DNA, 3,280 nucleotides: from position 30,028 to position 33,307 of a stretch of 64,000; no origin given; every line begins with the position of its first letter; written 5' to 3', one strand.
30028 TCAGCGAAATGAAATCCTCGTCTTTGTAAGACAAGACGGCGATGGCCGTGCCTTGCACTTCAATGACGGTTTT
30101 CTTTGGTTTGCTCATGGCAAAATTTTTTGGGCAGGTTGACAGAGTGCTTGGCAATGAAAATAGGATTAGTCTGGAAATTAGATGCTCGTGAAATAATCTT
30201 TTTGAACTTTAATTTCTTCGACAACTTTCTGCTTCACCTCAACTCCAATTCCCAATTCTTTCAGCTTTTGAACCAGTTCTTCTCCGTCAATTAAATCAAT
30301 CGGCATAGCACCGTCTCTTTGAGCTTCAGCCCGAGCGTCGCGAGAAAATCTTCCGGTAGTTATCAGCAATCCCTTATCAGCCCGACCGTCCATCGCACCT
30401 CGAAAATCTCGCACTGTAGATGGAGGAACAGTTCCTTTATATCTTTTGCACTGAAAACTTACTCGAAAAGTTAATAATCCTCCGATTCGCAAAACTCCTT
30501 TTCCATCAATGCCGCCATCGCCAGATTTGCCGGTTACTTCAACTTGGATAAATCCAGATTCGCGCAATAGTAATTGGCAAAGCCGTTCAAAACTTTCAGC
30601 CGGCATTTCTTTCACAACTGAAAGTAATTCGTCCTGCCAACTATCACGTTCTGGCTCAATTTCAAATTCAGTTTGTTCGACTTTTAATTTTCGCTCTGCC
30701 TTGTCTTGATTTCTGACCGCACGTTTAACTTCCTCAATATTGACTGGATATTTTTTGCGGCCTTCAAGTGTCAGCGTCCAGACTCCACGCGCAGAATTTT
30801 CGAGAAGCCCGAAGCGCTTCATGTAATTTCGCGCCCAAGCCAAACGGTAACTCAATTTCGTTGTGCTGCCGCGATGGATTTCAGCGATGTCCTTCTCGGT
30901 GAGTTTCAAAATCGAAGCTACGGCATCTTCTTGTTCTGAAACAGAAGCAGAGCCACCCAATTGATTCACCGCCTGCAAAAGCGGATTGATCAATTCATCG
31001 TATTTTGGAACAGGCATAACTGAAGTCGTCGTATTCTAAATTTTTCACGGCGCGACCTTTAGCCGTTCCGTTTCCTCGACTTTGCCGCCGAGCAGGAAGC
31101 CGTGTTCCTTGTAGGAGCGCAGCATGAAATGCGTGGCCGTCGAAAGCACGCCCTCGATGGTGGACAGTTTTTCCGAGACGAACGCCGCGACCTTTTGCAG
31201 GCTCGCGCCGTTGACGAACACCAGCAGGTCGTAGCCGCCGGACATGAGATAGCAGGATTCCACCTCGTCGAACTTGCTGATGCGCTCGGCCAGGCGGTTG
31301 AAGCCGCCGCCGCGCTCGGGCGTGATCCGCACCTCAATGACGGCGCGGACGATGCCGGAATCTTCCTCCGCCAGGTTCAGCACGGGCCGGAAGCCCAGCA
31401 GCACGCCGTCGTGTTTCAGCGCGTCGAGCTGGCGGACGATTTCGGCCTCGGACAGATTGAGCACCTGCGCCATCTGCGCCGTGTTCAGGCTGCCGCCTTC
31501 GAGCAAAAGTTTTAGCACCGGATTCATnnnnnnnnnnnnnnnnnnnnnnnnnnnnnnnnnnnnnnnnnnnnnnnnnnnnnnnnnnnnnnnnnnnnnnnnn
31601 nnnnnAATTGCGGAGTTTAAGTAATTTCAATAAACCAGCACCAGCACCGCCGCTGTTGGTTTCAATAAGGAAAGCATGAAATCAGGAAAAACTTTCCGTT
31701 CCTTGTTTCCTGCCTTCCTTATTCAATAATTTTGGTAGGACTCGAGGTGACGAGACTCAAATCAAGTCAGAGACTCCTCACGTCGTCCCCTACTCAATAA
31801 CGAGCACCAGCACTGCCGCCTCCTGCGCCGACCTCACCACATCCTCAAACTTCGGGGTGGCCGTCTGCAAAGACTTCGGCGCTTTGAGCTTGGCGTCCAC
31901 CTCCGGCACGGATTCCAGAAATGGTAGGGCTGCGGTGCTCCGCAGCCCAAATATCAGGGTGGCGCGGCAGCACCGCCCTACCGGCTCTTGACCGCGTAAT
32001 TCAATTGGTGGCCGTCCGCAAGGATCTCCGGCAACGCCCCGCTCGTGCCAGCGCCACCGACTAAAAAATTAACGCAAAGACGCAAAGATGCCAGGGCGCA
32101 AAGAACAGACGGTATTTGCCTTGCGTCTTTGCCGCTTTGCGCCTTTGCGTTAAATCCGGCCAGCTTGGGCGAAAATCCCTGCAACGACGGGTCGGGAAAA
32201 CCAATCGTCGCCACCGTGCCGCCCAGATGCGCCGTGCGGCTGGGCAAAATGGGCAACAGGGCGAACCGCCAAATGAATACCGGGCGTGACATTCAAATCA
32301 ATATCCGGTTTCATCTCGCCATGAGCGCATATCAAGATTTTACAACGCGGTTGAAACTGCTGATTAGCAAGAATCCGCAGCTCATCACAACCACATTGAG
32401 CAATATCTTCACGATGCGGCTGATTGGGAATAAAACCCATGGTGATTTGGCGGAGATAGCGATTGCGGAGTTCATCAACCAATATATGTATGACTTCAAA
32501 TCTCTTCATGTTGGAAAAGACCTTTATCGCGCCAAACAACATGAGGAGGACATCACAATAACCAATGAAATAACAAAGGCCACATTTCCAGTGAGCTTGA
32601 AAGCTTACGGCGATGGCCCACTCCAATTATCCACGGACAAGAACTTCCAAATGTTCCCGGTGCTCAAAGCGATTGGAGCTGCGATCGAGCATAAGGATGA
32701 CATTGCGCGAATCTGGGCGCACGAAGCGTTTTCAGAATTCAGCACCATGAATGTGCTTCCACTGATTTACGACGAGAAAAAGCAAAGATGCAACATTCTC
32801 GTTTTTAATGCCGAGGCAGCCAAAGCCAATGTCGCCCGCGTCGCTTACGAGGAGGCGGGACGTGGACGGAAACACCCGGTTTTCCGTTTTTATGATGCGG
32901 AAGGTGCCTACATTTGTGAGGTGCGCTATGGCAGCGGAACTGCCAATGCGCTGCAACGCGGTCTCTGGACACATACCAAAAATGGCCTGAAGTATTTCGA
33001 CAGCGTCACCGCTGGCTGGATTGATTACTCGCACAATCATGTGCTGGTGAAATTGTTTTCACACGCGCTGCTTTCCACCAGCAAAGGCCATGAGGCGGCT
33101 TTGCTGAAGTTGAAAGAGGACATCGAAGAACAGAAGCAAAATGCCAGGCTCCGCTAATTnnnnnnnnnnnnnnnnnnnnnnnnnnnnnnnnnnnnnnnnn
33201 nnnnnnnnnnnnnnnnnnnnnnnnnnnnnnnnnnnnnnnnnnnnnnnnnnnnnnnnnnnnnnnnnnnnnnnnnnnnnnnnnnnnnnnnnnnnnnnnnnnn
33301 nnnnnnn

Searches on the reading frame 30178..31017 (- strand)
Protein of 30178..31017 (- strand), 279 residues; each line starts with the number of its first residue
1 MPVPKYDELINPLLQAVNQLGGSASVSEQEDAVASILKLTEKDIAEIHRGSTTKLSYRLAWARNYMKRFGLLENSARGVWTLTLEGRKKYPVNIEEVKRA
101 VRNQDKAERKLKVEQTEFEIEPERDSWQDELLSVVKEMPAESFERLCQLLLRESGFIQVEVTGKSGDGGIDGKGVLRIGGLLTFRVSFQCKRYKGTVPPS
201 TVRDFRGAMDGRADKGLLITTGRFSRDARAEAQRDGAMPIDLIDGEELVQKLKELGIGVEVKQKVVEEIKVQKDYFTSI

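Call 5: search_protein_families(library=pfam, proteins=[window:30178-31017:-])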
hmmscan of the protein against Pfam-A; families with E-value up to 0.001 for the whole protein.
window:30178-31017:- (279 aa): 3 families
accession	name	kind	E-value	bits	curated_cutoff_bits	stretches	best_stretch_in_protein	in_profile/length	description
PF04471.18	Mrr_cat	-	1.1e-30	106.5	21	1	136-250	2-113/115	Restriction endonuclease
PF14338.12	Mrr_N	-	1e-19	70.8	29.5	1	6-88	1-83/87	Mrr N-terminal domain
PF22722.2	NA-iREase1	-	2.1e-12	47.4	27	1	146-250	4-106/106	NACHT-associated inactive Restriction Endonuclease 1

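Call 17: find_homologous_proteins(query=window:30178-31017:-, max_evalue=1e-20)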
Query window:30178-31017:- (279 aa): 8000 proteins with E <= 1e-20 among 8000 candidates; the best 120 are listed.
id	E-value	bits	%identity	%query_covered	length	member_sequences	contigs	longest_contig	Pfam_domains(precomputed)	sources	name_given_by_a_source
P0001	1.6e-173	593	97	100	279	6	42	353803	PF14338.13,PF22722.3,PF04471.19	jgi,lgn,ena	-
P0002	5.5e-165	565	94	100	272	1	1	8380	PF14338.13,PF22722.3,PF04471.19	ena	-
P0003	2.2e-162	557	92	100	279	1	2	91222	PF14338.13,PF22722.3,PF04471.19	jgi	jgi:restriction system protein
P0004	2.0e-161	554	90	100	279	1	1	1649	PF14338.13,PF22722.3,PF04471.19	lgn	-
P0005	1.6e-160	551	90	100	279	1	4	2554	PF14338.13,PF22722.3,PF04471.19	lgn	-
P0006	3.2e-160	550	91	100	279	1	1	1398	PF14338.13,PF22722.3,PF04471.19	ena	-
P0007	3.7e-160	549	90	100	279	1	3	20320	PF14338.13,PF22722.3,PF04471.19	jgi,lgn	-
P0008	1.2e-159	548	89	100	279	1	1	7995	PF14338.13,PF22722.3,PF04471.19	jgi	jgi:restriction system protein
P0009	3.4e-159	546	89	100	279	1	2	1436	PF14338.13,PF22722.3,PF04471.19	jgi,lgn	jgi:restriction system protein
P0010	1.2e-157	541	88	100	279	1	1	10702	PF14338.13,PF22722.3,PF04471.19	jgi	jgi:restriction system protein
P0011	6.3e-157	539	88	100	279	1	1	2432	PF14338.13,PF22722.3,PF04471.19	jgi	jgi:restriction system protein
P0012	8.1e-157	538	87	100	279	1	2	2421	PF14338.13,PF22722.3,PF04471.19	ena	-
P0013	1.0e-156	538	88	100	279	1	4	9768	PF14338.13,PF22722.3,PF04471.19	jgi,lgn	-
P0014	1.8e-146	505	82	100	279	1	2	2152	PF14338.13,PF22722.3,PF04471.19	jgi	jgi:restriction system protein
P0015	8.4e-142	489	79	100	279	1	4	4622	PF14338.13,PF22722.3,PF04471.19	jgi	jgi:restriction system protein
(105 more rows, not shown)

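Call 19: find_encoding_contigs(protein=P0001, flank=5000, max_places=10)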
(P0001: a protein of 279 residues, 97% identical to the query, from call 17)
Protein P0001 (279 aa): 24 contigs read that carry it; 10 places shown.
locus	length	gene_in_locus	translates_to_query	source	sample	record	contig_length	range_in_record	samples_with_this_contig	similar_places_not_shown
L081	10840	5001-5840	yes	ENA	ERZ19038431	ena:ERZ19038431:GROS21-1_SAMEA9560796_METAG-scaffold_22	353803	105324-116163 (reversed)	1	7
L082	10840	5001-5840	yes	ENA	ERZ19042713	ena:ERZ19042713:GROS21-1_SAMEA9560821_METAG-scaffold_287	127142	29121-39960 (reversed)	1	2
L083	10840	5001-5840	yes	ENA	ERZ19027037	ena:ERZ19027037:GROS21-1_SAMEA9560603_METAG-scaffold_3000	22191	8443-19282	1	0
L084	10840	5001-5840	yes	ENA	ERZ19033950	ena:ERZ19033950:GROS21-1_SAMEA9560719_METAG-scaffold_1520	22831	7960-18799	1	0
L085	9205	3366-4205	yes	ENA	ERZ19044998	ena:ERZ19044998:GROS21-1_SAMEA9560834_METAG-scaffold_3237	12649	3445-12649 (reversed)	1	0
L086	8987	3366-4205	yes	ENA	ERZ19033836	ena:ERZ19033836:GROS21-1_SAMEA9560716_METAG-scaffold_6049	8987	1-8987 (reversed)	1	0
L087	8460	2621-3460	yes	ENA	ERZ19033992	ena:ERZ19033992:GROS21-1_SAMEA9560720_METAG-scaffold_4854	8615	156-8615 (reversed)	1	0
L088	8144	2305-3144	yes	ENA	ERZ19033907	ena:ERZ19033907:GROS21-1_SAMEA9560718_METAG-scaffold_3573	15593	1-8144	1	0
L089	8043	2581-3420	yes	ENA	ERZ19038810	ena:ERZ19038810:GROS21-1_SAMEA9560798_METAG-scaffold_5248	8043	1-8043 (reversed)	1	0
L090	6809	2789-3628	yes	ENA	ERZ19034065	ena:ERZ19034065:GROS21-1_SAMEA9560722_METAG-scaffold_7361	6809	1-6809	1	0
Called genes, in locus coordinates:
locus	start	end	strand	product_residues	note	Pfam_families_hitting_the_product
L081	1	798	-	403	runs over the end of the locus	PF07690:MFS_1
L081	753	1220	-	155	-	PF00293:NUDIX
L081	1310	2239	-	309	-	PF02775:TPP_enzyme_C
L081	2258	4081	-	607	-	PF01558:POR, PF02776:TPP_enzyme_N (faint), PF01855:POR_N, PF17147:PFOR_II (weak)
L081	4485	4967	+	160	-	PF01037:AsnC_trans_reg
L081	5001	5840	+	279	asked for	PF14338:Mrr_N, PF04471:Mrr_cat, PF22722:NA-iREase1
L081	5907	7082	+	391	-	PF00155:Aminotran_1_2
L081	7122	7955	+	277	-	PF01048:PNP_UDP_1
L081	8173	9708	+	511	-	PF02518:HATPase_c, PF00072:Response_reg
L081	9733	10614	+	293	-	PF00126:HTH_1, PF03466:LysR_substrate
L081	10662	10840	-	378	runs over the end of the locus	PF13385:Laminin_G_3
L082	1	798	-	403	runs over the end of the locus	PF07690:MFS_1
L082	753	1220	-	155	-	PF00293:NUDIX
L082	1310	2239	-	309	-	PF02775:TPP_enzyme_C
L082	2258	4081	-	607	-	PF01558:POR, PF02776:TPP_enzyme_N (faint), PF01855:POR_N, PF17147:PFOR_II (weak)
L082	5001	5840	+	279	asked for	PF14338:Mrr_N, PF04471:Mrr_cat, PF22722:NA-iREase1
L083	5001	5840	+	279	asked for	PF14338:Mrr_N, PF04471:Mrr_cat, PF22722:NA-iREase1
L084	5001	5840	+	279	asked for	PF14338:Mrr_N, PF04471:Mrr_cat, PF22722:NA-iREase1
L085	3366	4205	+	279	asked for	PF14338:Mrr_N, PF04471:Mrr_cat, PF22722:NA-iREase1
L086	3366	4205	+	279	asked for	PF14338:Mrr_N, PF04471:Mrr_cat, PF22722:NA-iREase1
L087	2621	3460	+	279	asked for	PF14338:Mrr_N, PF04471:Mrr_cat, PF22722:NA-iREase1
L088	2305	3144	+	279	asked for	PF14338:Mrr_N, PF04471:Mrr_cat, PF22722:NA-iREase1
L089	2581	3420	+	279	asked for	PF14338:Mrr_N, PF04471:Mrr_cat, PF22722:NA-iREase1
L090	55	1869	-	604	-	PF01558:POR, PF02776:TPP_enzyme_N (faint), PF01855:POR_N, PF17147:PFOR_II (weak)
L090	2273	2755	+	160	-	PF01037:AsnC_trans_reg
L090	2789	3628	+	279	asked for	PF14338:Mrr_N, PF04471:Mrr_cat, PF22722:NA-iREase1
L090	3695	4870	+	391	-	PF00155:Aminotran_1_2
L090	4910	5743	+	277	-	PF01048:PNP_UDP_1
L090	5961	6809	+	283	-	?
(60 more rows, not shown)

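Call 20: find_encoding_contigs(protein=P0003, flank=5000, max_places=4)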
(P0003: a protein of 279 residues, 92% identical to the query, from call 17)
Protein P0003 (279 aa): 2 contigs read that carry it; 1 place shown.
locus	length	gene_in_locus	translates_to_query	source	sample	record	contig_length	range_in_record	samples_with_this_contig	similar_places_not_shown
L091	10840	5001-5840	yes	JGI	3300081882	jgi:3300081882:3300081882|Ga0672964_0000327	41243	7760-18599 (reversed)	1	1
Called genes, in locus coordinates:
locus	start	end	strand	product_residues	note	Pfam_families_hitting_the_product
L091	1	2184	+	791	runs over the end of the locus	PF01183:Glyco_hydro_25, PF13895:Ig_2 (faint), PF07679:I-set (weak), PF13927:Ig_3 (weak), PF00047:ig (faint), PF07679:I-set (weak), PF13927:Ig_3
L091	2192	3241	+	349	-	PF01510:Amidase_2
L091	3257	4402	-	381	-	PF00899:ThiF, PF00581:Rhodanese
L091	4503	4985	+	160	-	PF01037:AsnC_trans_reg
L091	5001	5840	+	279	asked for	PF14338:Mrr_N, PF04471:Mrr_cat, PF22722:NA-iREase1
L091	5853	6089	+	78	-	-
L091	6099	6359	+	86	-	-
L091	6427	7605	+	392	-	PF00155:Aminotran_1_2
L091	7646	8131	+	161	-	PF01814:Hemerythrin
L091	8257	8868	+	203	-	PF01258:zf-dskA_traR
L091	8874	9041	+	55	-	PF00471:Ribosomal_L33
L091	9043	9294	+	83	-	PF01084:Ribosomal_S18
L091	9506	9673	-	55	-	-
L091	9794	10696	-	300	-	PF06325:PrmA, PF05175:MTS, PF13489:Methyltransf_23 (weak), PF02475:TRM5-TYW2_MTfase (weak), PF09445:Methyltransf_15 (weak), PF13847:Methyltransf_31, PF08241:Methyltransf_11, PF13649:Methyltransf_25, +1 more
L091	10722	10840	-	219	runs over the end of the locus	PF00300:His_Phos_1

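Call 37: search_protein_families(library=padloc, max_evalue=0.01, proteins=[window:30178-31017:-])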
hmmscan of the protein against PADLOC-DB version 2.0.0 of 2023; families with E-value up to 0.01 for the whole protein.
window:30178-31017:- (279 aa): 9 families
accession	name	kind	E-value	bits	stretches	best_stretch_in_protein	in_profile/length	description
PDLC03657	mREase_IV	-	7.5e-29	99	2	124-277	158-315/317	Type IV methyl-directed restriction enzyme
PDLC04796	PDC-S02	-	8.2e-28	95.4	1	116-277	221-380/390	-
PDLC04806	PDC-S02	-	1.3e-25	88.4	1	121-254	168-302/324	-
PDLC04819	PDC-S02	-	2.2e-13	48.1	1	95-251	150-305/334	-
PDLC04815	PDC-S02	-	7.9e-10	36.6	1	107-253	174-319/346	-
PDLC03663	mREase_IV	-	7.6e-07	26.2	1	134-255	409-526/544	Type IV methyl-directed restriction enzyme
PDLC03852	LmuA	-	2.4e-06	25.7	1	133-201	13-83/336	-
PDLC03203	mREase_II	-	7.9e-06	23.3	1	61-258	187-377/393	Type II methyl-directed restriction enzyme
PDLC03206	mREase_II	-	9.7e-06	22.3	1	148-255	287-399/434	Type II methyl-directed restriction enzyme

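Call 39: search_protein_families(library=ncbifam, max_evalue=0.001, proteins=[window:30178-31017:-])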
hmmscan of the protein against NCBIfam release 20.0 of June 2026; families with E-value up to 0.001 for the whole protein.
window:30178-31017:- (279 aa): 0 families

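Call 73: find_encoding_contigs(protein=P0002, flank=2500, max_places=2)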
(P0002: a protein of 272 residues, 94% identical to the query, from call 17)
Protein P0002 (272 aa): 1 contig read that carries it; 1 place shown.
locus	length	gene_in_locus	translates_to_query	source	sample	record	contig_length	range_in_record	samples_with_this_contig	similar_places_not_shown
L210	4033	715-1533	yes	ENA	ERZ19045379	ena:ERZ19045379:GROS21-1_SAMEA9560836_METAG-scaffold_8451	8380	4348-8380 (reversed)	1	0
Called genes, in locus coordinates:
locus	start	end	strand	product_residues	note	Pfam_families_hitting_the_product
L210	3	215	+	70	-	?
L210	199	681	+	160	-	PF01037:AsnC_trans_reg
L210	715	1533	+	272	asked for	PF14338:Mrr_N, PF04471:Mrr_cat, PF22722:NA-iREase1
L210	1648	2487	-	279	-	-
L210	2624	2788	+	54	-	-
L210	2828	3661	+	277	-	PF01048:PNP_UDP_1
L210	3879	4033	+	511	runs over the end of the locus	PF02518:HATPase_c, PF00072:Response_reg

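Call 74: find_encoding_contigs(protein=P0008, flank=2500, max_places=2)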
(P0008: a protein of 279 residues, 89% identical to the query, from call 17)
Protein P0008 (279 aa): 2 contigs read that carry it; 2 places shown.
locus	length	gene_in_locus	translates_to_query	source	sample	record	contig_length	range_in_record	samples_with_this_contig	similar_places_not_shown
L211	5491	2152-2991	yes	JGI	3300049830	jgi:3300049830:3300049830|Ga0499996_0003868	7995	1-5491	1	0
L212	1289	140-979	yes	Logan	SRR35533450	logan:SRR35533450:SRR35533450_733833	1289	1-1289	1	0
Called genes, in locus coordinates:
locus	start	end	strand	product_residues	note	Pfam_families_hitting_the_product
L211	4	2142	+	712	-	PF01315:Ald_Xan_dh_C, PF02738:MoCoBD_1, PF20256:MoCoBD_2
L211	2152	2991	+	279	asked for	PF14338:Mrr_N, PF04471:Mrr_cat, PF22722:NA-iREase1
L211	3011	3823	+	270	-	PF03437:BtpA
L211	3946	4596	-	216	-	PF04127:DFP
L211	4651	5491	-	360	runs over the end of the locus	PF13280:WYL, PF25583:WCX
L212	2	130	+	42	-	?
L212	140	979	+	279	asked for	PF14338:Mrr_N, PF04471:Mrr_cat, PF22722:NA-iREase1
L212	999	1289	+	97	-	?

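Call 75: find_encoding_contigs(protein=P0010, flank=2500, max_places=2)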
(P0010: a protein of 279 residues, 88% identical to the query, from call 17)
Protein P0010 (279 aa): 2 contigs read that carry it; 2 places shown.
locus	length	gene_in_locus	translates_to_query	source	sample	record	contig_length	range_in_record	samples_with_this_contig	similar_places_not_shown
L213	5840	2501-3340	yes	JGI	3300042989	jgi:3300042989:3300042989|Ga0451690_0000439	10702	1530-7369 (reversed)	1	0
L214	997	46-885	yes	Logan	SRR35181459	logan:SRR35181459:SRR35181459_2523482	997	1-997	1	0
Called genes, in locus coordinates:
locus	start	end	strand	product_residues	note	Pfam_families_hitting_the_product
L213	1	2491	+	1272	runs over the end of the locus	PF00111:Fer2, PF01799:Fer2_2, PF00941:FAD_binding_5, PF03450:CO_deh_flav_C, PF01315:Ald_Xan_dh_C, PF02738:MoCoBD_1, PF20256:MoCoBD_2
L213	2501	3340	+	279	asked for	PF14338:Mrr_N, PF04471:Mrr_cat, PF22722:NA-iREase1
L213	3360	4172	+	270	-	PF03437:BtpA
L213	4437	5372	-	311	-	PF02625:XdhC_CoxI, PF13478:XdhC_C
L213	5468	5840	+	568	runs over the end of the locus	PF01979:Amidohydro_1, PF07969:Amidohydro_3 (faint), PF13382:Adenine_deam_C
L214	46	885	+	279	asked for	PF14338:Mrr_N, PF04471:Mrr_cat, PF22722:NA-iREase1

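Call 76: find_encoding_contigs(protein=P0013, flank=2500, max_places=3)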
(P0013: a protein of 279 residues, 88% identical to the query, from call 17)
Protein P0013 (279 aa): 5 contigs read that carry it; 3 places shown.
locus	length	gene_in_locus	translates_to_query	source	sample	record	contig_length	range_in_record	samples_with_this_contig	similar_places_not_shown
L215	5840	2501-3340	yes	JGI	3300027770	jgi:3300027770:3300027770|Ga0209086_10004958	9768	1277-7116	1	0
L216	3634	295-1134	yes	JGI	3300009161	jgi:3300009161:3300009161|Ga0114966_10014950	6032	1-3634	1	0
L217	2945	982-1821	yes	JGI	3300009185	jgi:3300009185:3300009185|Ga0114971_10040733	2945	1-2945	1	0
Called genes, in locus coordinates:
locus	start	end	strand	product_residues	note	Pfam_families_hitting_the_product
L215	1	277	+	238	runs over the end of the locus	PF13489:Methyltransf_23, PF08241:Methyltransf_11 (weak), PF08242:Methyltransf_12 (weak), PF13649:Methyltransf_25 (weak)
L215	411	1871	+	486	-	PF00370:FGGY_N, PF02782:FGGY_C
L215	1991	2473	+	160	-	PF01037:AsnC_trans_reg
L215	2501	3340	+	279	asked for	PF14338:Mrr_N, PF04471:Mrr_cat, PF22722:NA-iREase1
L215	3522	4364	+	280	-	PF04383:KilA-N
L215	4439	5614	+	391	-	PF00155:Aminotran_1_2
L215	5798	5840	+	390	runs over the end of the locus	PF13433:Peripla_BP_5, PF13458:Peripla_BP_6, PF01094:ANF_receptor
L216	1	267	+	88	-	?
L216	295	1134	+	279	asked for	PF14338:Mrr_N, PF04471:Mrr_cat, PF22722:NA-iREase1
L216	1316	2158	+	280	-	PF04383:KilA-N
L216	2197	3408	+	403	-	PF00155:Aminotran_1_2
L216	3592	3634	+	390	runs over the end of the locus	PF13433:Peripla_BP_5, PF13458:Peripla_BP_6, PF01094:ANF_receptor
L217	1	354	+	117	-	?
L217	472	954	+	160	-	PF01037:AsnC_trans_reg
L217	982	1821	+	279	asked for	PF14338:Mrr_N, PF04471:Mrr_cat, PF22722:NA-iREase1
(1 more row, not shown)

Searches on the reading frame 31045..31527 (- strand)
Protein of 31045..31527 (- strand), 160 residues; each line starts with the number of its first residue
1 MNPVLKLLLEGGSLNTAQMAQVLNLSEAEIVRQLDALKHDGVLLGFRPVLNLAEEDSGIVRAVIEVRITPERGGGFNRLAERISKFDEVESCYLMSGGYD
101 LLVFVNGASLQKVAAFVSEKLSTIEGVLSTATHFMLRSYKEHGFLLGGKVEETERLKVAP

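Call 5: search_protein_families(library=pfam, proteins=[window:31045-31527:-])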
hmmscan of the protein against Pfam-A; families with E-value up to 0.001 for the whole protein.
window:31045-31527:- (160 aa): 2 families
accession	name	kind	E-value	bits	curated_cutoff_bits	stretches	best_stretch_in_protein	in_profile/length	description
PF01037.27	AsnC_trans_reg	-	2.5e-17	63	25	1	65-137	2-72/73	Lrp/AsnC ligand binding domain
PF13551.12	HTH_29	-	0.00051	20.5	28.1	0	4-42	4-41/64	Winged helix-turn helix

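Call 39: search_protein_families(library=ncbifam, max_evalue=0.001, proteins=[window:31045-31527:-])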
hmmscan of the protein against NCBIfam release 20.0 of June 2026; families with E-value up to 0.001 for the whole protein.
window:31045-31527:- (160 aa): 7 families
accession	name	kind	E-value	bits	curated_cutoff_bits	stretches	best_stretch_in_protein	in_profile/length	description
NF040947.1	trans_reg_LysM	equivalog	6.7e-14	51.8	180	1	4-139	8-136/136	HTH-type transcriptional regulator LysM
NF053758.1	ChrTpTrnRegChrS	equivalog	6.8e-10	38.9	250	1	4-141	19-152/158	chromate efflux transcriptional regulator ChrS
NF008370.0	PRK11169.1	equivalog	1.4e-09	37.9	233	1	5-142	20-156/164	leucine-responsive transcriptional regulator Lrp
NF040820.1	trans_reg_LrpA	equivalog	3.6e-08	33.4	250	1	14-136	19-137/141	HTH-type transcriptional regulator LrpA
NF008384.0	PRK11179.1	equivalog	5.9e-08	32.7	227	1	4-136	14-143/153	transcriptional regulator AsnC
NF041396.1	TranRegLrp_Halo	equivalog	5e-07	29.7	190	1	6-122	12-124/149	HTH-type transcriptional regulator Lrp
NF041395.1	TranRegLrpA1_Halo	equivalog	1.7e-06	28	250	1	4-134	10-136/142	HTH-type transcriptional regulator LrpA1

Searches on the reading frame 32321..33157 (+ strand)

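Call 5: search_protein_families(library=pfam, proteins=[window:32321-33157:+])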
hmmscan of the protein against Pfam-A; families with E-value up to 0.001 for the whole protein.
window:32321-33157:+ (278 aa): 0 families

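Call 37: search_protein_families(library=padloc, max_evalue=0.01, proteins=[window:32321-33157:+])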
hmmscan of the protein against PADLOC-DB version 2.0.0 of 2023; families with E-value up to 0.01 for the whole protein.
window:32321-33157:+ (278 aa): 1 family
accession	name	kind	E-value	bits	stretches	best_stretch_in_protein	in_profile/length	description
PDLC03568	REase_II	-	4e-139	460.7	1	2-274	4-276/281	Type II restriction enzyme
